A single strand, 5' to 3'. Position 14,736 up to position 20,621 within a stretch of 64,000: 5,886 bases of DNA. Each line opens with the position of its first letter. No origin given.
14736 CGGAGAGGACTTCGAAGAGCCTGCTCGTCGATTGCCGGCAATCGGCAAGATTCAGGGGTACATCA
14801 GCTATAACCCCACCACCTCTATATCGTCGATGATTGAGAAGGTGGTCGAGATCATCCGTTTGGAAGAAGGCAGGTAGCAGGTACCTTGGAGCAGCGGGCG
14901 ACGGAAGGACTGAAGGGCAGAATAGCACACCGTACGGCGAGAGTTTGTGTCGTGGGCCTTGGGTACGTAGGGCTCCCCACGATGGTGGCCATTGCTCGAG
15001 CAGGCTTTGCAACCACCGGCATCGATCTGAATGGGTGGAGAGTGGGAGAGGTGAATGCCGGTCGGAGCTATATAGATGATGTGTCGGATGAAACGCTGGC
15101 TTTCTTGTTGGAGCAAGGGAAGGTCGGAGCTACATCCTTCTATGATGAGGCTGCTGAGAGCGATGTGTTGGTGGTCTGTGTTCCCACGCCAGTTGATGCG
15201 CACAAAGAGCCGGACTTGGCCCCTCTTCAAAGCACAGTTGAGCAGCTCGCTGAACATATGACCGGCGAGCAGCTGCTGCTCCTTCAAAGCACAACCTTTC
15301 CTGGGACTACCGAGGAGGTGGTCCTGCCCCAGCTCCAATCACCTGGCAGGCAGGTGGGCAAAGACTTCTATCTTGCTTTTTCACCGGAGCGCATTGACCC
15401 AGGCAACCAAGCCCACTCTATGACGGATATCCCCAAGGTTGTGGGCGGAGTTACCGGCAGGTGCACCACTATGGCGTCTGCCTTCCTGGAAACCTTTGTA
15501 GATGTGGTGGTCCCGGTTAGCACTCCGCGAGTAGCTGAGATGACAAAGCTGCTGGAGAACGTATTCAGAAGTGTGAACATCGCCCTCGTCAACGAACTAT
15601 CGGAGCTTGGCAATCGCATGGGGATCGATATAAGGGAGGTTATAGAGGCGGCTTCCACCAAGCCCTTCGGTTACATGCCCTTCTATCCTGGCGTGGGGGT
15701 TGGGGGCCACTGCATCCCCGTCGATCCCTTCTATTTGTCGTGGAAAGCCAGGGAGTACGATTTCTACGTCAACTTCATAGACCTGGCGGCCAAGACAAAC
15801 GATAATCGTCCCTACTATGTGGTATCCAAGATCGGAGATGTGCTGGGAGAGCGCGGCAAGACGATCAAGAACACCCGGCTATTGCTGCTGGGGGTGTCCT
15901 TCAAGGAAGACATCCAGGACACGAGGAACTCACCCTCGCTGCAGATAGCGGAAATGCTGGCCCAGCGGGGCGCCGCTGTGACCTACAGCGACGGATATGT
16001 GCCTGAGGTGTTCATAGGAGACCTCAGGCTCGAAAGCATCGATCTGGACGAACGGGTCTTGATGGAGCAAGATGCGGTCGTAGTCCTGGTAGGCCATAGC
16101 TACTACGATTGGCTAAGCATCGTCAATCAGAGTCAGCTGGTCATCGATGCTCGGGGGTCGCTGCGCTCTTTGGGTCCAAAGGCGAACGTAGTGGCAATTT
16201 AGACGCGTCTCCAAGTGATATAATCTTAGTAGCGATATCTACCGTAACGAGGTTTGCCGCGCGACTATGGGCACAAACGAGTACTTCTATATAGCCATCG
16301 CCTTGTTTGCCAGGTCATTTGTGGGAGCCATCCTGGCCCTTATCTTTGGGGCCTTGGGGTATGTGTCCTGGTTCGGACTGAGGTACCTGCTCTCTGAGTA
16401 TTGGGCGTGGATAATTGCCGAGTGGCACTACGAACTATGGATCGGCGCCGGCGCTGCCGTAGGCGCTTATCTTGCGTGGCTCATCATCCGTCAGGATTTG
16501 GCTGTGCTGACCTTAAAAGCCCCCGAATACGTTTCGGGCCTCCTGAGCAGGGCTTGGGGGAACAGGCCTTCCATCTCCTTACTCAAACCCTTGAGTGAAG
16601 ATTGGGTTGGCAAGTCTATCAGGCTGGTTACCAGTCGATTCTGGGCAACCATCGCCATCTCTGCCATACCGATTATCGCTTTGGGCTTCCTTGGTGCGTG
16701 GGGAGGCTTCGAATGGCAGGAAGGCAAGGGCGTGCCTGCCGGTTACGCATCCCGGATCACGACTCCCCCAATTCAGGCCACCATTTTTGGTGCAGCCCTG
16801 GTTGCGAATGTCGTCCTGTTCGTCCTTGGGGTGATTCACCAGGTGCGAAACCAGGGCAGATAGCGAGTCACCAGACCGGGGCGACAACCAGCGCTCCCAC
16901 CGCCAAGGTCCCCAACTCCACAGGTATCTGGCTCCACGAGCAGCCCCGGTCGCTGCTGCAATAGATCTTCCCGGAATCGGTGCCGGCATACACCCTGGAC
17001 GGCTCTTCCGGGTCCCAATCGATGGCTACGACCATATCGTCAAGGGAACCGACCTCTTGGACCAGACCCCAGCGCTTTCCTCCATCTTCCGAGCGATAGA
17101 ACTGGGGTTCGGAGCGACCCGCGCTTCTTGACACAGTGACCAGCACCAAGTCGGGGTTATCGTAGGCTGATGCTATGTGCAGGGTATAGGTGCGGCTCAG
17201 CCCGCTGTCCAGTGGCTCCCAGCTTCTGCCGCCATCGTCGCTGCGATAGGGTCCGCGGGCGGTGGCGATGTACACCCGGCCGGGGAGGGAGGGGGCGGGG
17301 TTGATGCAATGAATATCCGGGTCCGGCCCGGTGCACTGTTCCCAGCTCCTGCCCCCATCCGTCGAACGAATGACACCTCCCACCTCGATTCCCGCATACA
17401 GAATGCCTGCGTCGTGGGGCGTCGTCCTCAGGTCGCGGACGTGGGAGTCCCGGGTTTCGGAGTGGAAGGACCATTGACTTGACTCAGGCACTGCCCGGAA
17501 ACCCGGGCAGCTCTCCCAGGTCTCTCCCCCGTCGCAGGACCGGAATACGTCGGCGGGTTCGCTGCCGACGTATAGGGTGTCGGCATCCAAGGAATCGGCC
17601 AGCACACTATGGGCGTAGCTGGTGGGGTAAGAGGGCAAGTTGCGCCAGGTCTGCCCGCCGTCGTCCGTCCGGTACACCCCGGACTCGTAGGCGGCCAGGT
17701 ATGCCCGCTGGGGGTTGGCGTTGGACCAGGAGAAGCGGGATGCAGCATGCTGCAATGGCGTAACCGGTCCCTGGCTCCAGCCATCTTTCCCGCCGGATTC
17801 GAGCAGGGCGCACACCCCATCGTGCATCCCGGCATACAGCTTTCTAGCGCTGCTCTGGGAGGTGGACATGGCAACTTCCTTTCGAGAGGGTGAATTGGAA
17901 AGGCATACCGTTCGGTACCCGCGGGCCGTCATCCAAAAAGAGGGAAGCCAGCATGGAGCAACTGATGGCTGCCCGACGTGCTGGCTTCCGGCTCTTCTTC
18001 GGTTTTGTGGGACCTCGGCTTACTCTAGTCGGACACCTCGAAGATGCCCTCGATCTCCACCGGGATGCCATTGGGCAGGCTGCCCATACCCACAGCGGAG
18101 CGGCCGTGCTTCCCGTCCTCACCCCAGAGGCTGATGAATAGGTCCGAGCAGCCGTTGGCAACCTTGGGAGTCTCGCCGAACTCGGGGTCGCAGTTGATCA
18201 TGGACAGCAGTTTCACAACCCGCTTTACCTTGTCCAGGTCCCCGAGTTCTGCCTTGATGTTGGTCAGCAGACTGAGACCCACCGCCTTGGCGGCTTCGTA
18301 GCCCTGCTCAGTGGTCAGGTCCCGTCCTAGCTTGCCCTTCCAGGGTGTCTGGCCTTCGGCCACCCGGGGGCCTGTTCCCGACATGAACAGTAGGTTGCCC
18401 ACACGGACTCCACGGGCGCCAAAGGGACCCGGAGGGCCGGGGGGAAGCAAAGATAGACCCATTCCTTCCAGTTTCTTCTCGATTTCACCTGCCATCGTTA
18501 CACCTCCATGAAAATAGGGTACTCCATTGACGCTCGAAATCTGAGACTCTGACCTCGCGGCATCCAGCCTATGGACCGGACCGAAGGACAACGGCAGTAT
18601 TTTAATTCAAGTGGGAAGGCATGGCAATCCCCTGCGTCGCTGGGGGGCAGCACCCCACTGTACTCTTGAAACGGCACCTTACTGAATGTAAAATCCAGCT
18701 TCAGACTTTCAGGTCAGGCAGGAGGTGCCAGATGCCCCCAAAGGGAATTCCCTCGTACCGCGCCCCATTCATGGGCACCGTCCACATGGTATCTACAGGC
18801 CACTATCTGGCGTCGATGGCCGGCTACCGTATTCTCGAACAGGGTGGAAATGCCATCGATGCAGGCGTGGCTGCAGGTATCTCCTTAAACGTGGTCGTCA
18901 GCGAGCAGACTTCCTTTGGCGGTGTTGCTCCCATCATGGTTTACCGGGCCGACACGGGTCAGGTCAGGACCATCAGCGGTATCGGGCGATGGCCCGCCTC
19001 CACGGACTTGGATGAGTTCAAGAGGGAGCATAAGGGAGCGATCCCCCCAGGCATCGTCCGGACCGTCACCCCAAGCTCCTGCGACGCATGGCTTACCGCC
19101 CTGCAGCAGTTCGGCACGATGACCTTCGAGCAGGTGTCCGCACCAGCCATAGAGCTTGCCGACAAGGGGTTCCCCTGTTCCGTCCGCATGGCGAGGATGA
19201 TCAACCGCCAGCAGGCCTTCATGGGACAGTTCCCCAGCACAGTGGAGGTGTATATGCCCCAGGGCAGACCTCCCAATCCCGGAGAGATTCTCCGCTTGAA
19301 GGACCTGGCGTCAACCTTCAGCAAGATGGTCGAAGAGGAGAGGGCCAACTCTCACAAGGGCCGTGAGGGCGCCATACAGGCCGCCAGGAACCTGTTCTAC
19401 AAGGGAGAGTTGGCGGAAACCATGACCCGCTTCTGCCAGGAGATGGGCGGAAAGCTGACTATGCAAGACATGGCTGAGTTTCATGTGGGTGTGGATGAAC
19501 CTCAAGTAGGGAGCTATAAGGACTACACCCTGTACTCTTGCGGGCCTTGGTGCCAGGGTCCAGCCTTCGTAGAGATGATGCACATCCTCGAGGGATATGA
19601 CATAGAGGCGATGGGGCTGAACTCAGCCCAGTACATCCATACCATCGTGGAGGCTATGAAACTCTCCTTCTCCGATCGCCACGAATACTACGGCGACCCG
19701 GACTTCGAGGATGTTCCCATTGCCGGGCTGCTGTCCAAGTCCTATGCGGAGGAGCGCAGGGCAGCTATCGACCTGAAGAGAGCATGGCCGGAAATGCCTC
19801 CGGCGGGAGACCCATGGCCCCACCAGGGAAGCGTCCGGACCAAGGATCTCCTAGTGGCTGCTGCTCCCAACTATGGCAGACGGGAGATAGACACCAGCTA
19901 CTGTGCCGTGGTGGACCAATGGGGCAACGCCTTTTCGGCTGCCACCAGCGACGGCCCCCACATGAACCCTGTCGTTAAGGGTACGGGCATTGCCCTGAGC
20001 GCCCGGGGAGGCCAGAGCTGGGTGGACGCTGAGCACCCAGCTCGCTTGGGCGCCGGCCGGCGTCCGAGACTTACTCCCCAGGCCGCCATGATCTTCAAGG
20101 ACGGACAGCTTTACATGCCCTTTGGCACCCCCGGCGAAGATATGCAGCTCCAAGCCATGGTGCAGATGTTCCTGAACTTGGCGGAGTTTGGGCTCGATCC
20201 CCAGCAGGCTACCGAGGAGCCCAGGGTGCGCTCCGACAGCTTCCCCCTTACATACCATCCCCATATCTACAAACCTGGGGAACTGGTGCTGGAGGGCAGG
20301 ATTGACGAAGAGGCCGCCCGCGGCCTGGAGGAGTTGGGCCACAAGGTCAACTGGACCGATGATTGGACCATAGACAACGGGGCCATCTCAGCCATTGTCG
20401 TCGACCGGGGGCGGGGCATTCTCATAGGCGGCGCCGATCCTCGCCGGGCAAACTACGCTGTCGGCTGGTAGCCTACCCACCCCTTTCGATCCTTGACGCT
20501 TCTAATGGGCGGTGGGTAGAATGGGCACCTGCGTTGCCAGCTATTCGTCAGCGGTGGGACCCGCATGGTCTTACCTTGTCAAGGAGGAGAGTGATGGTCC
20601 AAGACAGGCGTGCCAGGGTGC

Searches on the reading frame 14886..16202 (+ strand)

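Call 94: search_protein_families(library=pfam, proteins=[window:14886-16202:+], max_evalue=0.00001)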
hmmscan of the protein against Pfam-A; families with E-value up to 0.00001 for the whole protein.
window:14886-16202:+ (438 aa): 3 families
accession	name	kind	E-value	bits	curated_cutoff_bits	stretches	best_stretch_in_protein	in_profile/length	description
PF03721.20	UDPG_MGDP_dh_N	-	5.2e-41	140.7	27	1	19-195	2-181/187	UDP-glucose/GDP-mannose dehydrogenase family, NAD binding domain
PF00984.24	UDPG_MGDP_dh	-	4.4e-31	107.3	25.4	1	216-306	2-93/94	UDP-glucose/GDP-mannose dehydrogenase family, central domain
PF03720.21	UDPG_MGDP_dh_C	-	8.4e-18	65.1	30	1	333-426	1-101/103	UDP-glucose/GDP-mannose dehydrogenase family, UDP binding domain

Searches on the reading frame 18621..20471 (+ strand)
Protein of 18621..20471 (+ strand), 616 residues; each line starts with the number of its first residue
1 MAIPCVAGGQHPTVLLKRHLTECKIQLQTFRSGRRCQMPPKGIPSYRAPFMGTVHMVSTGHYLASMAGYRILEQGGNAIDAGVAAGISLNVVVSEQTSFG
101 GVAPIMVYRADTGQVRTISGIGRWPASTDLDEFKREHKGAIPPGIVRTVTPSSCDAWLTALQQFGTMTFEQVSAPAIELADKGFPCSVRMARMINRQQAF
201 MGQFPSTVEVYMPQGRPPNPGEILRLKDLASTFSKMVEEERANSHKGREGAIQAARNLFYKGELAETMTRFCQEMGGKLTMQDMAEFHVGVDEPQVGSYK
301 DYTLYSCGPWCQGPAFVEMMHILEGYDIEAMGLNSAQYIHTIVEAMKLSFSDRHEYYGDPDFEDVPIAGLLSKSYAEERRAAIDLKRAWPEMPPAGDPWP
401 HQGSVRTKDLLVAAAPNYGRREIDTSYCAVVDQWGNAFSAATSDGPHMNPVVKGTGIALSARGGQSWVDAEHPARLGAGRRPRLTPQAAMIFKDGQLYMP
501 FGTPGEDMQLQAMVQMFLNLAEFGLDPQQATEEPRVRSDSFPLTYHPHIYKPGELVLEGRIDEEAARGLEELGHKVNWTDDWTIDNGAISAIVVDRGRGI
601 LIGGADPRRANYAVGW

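Call 94: search_protein_families(library=pfam, proteins=[window:18621-20471:+], max_evalue=0.00001)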
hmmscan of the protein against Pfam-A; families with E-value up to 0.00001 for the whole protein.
window:18621-20471:+ (616 aa): 1 family
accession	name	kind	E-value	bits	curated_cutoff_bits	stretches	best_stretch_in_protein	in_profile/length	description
PF01019.26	G_glu_transpept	-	9.5e-111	371.5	27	1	70-610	2-511/512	Gamma-glutamyltranspeptidase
